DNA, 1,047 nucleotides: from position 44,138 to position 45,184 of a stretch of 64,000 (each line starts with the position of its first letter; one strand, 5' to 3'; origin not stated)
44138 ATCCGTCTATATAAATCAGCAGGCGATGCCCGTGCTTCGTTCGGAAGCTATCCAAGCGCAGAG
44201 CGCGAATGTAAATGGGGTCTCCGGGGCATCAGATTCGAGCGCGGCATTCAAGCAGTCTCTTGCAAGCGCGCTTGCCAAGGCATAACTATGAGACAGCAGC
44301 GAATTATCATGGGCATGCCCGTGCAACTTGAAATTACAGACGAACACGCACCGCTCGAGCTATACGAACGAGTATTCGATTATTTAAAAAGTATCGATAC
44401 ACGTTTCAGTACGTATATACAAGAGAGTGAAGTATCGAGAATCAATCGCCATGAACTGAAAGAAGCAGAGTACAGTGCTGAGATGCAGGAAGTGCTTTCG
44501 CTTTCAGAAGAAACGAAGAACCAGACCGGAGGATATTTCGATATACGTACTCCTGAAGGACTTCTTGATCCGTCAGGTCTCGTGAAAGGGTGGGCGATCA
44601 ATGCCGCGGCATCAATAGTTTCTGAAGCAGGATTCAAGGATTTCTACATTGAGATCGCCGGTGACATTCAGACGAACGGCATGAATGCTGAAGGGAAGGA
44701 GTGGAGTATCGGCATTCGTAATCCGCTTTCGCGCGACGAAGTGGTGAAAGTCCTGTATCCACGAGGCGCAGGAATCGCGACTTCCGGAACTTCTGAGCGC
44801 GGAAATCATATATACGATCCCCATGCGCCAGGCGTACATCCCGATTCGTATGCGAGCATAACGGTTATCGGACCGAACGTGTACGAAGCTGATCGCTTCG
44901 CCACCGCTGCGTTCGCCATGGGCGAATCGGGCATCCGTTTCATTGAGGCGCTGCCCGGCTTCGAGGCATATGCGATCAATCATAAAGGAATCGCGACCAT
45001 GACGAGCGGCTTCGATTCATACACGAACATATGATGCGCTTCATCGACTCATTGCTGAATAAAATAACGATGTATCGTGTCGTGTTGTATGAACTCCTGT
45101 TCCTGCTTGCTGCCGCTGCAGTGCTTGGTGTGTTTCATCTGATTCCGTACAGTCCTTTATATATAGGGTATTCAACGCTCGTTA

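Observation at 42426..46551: Minimal flavin-based membrane redox module (FMN_bind + ApbE + NqrB/RnfD-like::FNR-like fusion) under an ECF sigma/anti-sigma pair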

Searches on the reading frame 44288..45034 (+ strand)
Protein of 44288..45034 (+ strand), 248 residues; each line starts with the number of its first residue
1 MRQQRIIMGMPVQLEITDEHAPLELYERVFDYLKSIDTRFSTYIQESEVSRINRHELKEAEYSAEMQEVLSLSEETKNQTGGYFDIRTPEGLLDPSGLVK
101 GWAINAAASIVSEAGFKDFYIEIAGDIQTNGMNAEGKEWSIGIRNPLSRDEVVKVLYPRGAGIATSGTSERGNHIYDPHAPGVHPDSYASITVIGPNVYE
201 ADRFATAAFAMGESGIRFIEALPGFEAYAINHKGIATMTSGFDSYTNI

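Call 3: search_protein_families(library=pfam, proteins=[window:44288-45034:+], max_evalue=0.01)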
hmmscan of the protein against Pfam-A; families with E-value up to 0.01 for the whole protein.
window:44288-45034:+ (248 aa): 1 family
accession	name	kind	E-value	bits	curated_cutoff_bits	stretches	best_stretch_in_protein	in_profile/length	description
PF02424.20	ApbE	-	8.1e-39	134.2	25.6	2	93-228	126-265/266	ApbE family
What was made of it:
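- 44288..45034 (+): Compact ApbE (FAD:protein FMN transferase), 248 aa, with no signal peptide. PF02424 scores 134 bits (call 3).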

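Call 4: search_protein_families(library=ncbifam, proteins=[window:44288-45034:+], max_evalue=0.01)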
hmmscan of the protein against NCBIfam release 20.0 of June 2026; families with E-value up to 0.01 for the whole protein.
window:44288-45034:+ (248 aa): 1 family
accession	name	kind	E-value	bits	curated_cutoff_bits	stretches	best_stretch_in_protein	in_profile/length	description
NF007774.0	PRK10461.1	equivalog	3.6e-18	65.6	498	1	89-234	177-331/351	FAD:protein FMN transferase ApbE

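Call 62: search_solved_structures(query=window:44288-45034:+, max_evalue=0.001, show_alignments=3)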
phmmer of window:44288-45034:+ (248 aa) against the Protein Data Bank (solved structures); distinct sequences matched with E-value up to 0.001: 13.
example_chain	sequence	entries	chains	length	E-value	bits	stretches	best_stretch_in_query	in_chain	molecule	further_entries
6nxi_A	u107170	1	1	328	1.8e-17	67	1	87-220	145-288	FAD:protein FMN transferase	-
4xgw_A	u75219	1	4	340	6.2e-17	65.2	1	83-236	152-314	FAD:protein FMN transferase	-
2o18_A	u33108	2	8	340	2.2e-16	63.4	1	83-236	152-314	Thiamine biosynthesis lipoprotein apbE | FAD:protein FMN transferase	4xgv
6nxj_A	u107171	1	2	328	3.3e-16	62.9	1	87-220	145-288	FAD:protein FMN transferase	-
4xgx_A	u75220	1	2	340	3.6e-15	59.5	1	83-236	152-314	FAD:protein FMN transferase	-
3pnd_A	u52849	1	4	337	7.7e-15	58.4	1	88-234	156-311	Thiamine biosynthesis lipoprotein ApbE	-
7esa_A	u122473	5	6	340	2.9e-14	56.5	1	90-242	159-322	FAD:protein FMN transferase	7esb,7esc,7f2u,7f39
5mgy_H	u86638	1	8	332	9.7e-13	51.5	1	93-243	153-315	FAD:protein FMN transferase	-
1vrm_A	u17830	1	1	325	1.9e-11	47.3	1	93-216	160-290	hypothetical protein TM1553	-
4xdt_A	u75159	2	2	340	4.9e-06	29.6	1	114-230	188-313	FAD:protein FMN transferase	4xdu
4ifu_A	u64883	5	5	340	9.1e-06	28.7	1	114-230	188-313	FAD:protein FMN transferase | Thiamine biosynthesis lipoprotein ApbE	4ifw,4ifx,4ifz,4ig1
7mgt_A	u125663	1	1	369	1.1e-05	28.4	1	114-230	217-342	FAD:protein FMN transferase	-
4xdr_A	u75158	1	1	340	0.00012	25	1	114-230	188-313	FAD:protein FMN transferase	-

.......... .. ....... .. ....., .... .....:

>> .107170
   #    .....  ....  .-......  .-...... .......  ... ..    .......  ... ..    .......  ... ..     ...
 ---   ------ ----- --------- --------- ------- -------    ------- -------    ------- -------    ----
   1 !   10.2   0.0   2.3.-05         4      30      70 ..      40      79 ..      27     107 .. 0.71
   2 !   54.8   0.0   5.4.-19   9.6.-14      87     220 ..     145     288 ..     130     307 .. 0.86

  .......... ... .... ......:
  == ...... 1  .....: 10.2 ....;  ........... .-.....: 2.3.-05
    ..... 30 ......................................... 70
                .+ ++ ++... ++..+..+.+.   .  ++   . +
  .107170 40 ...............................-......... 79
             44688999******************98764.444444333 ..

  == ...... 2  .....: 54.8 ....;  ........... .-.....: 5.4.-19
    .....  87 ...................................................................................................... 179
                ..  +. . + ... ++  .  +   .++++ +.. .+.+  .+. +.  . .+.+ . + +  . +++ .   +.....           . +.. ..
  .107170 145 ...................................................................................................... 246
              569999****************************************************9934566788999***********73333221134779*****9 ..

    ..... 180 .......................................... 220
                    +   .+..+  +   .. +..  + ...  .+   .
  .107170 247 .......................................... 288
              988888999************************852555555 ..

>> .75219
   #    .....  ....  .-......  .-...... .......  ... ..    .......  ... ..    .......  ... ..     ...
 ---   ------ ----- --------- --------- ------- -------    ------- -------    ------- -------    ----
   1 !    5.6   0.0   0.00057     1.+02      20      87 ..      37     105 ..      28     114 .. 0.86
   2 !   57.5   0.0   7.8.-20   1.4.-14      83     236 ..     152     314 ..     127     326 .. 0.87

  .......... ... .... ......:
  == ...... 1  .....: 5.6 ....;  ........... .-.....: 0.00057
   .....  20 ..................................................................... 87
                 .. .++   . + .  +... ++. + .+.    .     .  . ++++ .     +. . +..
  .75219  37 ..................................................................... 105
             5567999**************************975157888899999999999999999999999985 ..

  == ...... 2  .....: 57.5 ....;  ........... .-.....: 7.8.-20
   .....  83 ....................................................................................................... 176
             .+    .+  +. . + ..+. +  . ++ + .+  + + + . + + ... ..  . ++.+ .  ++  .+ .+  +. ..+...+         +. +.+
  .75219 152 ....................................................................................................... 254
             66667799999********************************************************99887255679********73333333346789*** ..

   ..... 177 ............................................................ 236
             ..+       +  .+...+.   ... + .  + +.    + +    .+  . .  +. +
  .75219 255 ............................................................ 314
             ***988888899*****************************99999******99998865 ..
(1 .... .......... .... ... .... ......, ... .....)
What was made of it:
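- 44288..45034 (+): The ATSG, NHIYDP and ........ motifs are kept (call 62).
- On ApbE FAD:protein FMN transferase: Aligned to V. cholerae and E. coli ApbE, the KGW, ATSG, NHIYDP and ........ motifs are conserved (call 62).
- ApbE catalytic motifs: retained (call 62).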

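Call 63: find_homologous_proteins(query=window:44288-45034:+)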
Query window:44288-45034:+ (248 aa): 7585 proteins with E <= 0.001 among 8000 candidates; the best 120 are listed.
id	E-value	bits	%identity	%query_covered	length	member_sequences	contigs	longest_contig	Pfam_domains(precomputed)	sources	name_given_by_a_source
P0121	1.5e-156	537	100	97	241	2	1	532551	PF02424.21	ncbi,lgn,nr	ncbi:MAG: thiamine biosynthesis protein [Parcubacteria group bacterium]|nr:thiamine biosynthesis pro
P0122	4.9e-117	408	72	100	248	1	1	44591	PF02424.21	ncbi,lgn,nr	ncbi:MAG: thiamine biosynthesis protein [Parcubacteria group bacterium]|nr:thiamine biosynthesis pro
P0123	1.2e-113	397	71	100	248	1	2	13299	PF02424.21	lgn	-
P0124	1.8e-109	383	68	99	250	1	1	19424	PF02424.21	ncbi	-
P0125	3.2e-109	382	69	100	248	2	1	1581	PF02424.21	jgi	jgi:thiamine biosynthesis lipoprotein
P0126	5.7e-104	365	67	99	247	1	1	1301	PF02424.21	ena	-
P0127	3.4e-103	362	67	95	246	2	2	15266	PF02424.21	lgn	-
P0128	5.1e-103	362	68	96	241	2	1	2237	PF02424.21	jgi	jgi:thiamine biosynthesis lipoprotein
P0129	9.2e-103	361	66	100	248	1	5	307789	PF02424.21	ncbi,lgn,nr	ncbi:MAG: FAD:protein FMN transferase [Candidatus Pacebacteria bacterium]|nr:FAD:protein FMN transfe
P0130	4.7e-101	355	67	96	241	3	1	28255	PF02424.21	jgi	jgi:thiamine biosynthesis lipoprotein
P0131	1.1e-100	354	63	100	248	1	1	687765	PF02424.21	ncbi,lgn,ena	-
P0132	1.9e-100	353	64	100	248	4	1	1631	PF02424.21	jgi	jgi:thiamine biosynthesis lipoprotein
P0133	2.2e-100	353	65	97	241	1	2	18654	PF02424.21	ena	-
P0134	3.3e-100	353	66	97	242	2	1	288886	PF02424.21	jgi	jgi:thiamine biosynthesis lipoprotein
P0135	5.8e-100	352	63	99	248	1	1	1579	PF02424.21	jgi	jgi:thiamine biosynthesis lipoprotein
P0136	2.0e-98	347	63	99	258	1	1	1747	PF02424.21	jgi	-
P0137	3.0e-98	346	63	99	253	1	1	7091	PF02424.21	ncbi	-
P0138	4.1e-98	346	61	100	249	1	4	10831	PF02424.21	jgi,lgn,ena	-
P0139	7.1e-98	345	63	100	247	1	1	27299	PF02424.21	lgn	-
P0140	3.0e-97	343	62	100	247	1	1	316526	PF02424.21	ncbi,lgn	ncbi:FAD:protein FMN transferase [soil metagenome]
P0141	3.8e-97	343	65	96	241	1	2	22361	PF02424.21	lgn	-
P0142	8.0e-97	342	62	99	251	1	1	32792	PF02424.21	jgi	jgi:thiamine biosynthesis lipoprotein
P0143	1.9e-96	340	64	100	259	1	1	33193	PF02424.21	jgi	-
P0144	2.1e-96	340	62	99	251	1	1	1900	PF02424.21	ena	-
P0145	2.6e-96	340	61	99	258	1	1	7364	PF02424.21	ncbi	-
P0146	3.0e-96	340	61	100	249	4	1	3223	PF02424.21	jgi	-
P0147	4.6e-96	339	64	96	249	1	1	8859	PF02424.21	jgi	jgi:thiamine biosynthesis lipoprotein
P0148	5.5e-96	339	63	100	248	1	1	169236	PF02424.21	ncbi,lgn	-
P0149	7.4e-96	338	62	99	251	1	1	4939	PF02424.21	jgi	jgi:thiamine biosynthesis lipoprotein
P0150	8.1e-96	338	65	96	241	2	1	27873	PF02424.21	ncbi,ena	-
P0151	9.3e-96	338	61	99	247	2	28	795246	PF02424.21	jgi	jgi:thiamine biosynthesis lipoprotein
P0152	1.2e-95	338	64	96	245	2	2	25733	PF02424.21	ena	-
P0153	1.6e-95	337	61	99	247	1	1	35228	PF02424.21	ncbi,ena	-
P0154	2.0e-95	337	63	97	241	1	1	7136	PF02424.21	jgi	jgi:thiamine biosynthesis lipoprotein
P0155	3.0e-95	336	64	99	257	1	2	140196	PF02424.21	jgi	jgi:thiamine biosynthesis lipoprotein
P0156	5.5e-95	336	62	99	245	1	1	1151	PF02424.21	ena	-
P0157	5.9e-95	335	62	99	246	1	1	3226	PF02424.21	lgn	-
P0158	7.1e-95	335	61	99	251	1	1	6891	PF02424.21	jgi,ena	-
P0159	9.8e-95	335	63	100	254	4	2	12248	PF02424.21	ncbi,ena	-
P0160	1.0e-94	335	63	96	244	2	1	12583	PF02424.21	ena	-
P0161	1.2e-94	334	62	99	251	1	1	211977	PF02424.21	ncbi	-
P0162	1.3e-94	334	60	99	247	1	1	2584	PF02424.21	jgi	jgi:thiamine biosynthesis lipoprotein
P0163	1.3e-94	334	61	99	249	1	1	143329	PF02424.21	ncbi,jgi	jgi:thiamine biosynthesis lipoprotein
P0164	2.1e-94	334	63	100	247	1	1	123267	PF02424.21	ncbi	ncbi:MAG: FAD:protein FMN transferase [Bacillota bacterium]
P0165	3.4e-94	333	61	96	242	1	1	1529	PF02424.21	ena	-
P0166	4.3e-94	333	64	97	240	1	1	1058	PF02424.21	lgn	-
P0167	4.3e-94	333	62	99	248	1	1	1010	PF02424.21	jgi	jgi:thiamine biosynthesis lipoprotein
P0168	8.0e-94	332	64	100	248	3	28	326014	PF02424.21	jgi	jgi:thiamine biosynthesis lipoprotein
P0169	1.3e-93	331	60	100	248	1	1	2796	PF02424.21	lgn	-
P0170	1.4e-93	331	61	100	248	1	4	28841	PF02424.21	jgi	jgi:thiamine biosynthesis lipoprotein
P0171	1.6e-93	331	61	99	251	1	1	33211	PF02424.21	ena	-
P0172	1.9e-93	330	62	100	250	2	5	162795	PF02424.21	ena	-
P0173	1.9e-93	330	60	99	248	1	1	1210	PF02424.21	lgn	-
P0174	2.3e-93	330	61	99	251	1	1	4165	PF02424.21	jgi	jgi:thiamine biosynthesis lipoprotein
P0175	2.6e-93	330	61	100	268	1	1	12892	PF02424.21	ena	-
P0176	4.2e-93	329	59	99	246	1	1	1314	PF02424.21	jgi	jgi:thiamine biosynthesis lipoprotein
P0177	9.0e-93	328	62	99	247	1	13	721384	PF02424.21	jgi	jgi:thiamine biosynthesis lipoprotein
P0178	1.1e-92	328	58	100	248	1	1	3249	PF02424.21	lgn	-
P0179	1.5e-92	328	58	100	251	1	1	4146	PF02424.21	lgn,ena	-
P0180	2.0e-92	327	62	96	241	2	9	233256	PF02424.21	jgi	jgi:thiamine biosynthesis lipoprotein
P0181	2.2e-92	327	62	99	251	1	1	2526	PF02424.21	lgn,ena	-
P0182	2.2e-92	327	59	100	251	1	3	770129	PF02424.21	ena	-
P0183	2.4e-92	327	62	100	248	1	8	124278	PF02424.21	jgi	jgi:thiamine biosynthesis lipoprotein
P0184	3.0e-92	327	59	100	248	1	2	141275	PF02424.21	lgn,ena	-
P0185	3.1e-92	327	61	99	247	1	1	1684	PF02424.21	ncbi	-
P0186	3.8e-92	326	59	99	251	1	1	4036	PF02424.21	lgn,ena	-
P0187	3.9e-92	326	62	97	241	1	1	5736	PF02424.21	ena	-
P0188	4.5e-92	326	60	99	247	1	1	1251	PF02424.21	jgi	jgi:FAD:protein FMN transferase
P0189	4.7e-92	326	59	99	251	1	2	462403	PF02424.21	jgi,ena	jgi:thiamine biosynthesis lipoprotein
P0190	8.5e-92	325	59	99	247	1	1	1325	PF02424.21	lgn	-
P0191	9.3e-92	325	59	100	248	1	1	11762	PF02424.21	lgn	-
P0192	1.2e-91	325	59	100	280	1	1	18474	PF02424.21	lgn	-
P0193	1.5e-91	324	60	99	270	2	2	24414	PF02424.21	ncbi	ncbi:MAG: FAD:protein FMN transferase [Candidatus Paceibacterota bacterium]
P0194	1.6e-91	324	61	100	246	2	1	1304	PF02424.21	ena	-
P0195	1.7e-91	324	61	99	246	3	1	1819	PF02424.21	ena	-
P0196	1.8e-91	324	61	99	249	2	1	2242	PF02424.21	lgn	-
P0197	1.8e-91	324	59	99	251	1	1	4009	PF02424.21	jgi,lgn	jgi:thiamine biosynthesis lipoprotein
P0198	1.9e-91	324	62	96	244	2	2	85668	PF02424.21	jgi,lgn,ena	-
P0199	2.1e-91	324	62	99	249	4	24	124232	PF02424.21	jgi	jgi:thiamine biosynthesis lipoprotein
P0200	2.2e-91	324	60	100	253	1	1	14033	PF02424.21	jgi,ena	-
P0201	3.6e-91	323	61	97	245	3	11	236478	PF02424.21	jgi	jgi:thiamine biosynthesis lipoprotein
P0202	4.2e-91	323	60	99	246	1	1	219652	PF02424.21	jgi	-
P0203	4.5e-91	323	59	99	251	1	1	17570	PF02424.21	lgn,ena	-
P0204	5.6e-91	322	62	97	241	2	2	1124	PF02424.21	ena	-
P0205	7.7e-91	322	58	99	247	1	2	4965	PF02424.21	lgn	-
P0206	8.0e-91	322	61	96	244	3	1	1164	PF02424.21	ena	-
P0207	8.4e-91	322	58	98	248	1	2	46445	PF02424.21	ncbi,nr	ncbi:MAG: FAD:protein FMN transferase [Patescibacteria group bacterium]|nr:FAD:protein FMN transfera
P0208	8.6e-91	322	59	99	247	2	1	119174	PF02424.21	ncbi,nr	ncbi:MAG: FAD:protein FMN transferase [Candidatus Kaiserbacteria bacterium]|nr:FAD:protein FMN trans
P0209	9.3e-91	322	57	100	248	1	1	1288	PF02424.21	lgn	-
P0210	1.2e-90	321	59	96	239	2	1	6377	PF02424.21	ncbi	-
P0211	1.4e-90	321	59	99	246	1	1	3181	PF02424.21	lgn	-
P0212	1.5e-90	321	60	99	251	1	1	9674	PF02424.21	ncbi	-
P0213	1.5e-90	321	59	97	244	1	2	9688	PF02424.21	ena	-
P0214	1.7e-90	321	57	100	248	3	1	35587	PF02424.21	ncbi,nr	ncbi:MAG: FAD:protein FMN transferase [Patescibacteria group bacterium]|nr:FAD:protein FMN transfera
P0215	1.9e-90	321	61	96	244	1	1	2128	PF02424.21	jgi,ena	-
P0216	1.9e-90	321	60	96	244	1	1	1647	PF02424.21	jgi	jgi:thiamine biosynthesis lipoprotein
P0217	2.1e-90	321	62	99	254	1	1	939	PF02424.21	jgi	jgi:thiamine biosynthesis lipoprotein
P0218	2.4e-90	320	59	99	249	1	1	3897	PF02424.21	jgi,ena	jgi:thiamine biosynthesis lipoprotein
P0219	3.1e-90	320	61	96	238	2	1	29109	PF02424.21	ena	-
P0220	3.2e-90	320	61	100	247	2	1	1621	PF02424.21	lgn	-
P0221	3.3e-90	320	61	99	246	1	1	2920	PF02424.21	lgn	-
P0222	4.1e-90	320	57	99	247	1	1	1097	PF02424.21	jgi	jgi:thiamine biosynthesis lipoprotein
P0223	4.8e-90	319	57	99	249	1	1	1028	PF02424.21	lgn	-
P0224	5.7e-90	319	60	100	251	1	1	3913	PF02424.21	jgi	jgi:FAD:protein FMN transferase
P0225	5.9e-90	319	59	99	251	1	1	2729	PF02424.21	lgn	-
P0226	5.9e-90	319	58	97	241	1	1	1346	PF02424.21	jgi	jgi:thiamine biosynthesis lipoprotein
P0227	6.3e-90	319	59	99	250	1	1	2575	PF02424.21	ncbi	-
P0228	6.6e-90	319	57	100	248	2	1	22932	PF02424.21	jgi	jgi:thiamine biosynthesis lipoprotein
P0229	7.0e-90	319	58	100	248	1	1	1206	PF02424.21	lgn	-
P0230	7.5e-90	319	59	99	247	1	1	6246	PF02424.21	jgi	jgi:thiamine biosynthesis lipoprotein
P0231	7.7e-90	319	59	99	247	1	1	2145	PF02424.21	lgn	-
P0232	9.3e-90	318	57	100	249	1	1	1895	PF02424.21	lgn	-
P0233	1.1e-89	318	59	99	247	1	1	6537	PF02424.21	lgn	-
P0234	1.3e-89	318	59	99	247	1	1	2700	PF02424.21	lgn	-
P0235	1.4e-89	318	59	99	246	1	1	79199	PF02424.21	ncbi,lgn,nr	ncbi:MAG: FAD:protein FMN transferase [Patescibacteria group bacterium]|nr:FAD:protein FMN transfera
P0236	1.5e-89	318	63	96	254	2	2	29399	PF02424.21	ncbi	-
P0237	1.6e-89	318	59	99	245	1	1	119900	PF02424.21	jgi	jgi:thiamine biosynthesis lipoprotein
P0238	1.6e-89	318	59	99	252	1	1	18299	PF02424.21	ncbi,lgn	-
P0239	1.7e-89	318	58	100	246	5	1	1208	PF02424.21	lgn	-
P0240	1.8e-89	317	58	99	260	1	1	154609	PF02424.21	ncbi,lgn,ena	-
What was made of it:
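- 44288..45034 (+): All 120 best homologues are 238-280 aa (call 63).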
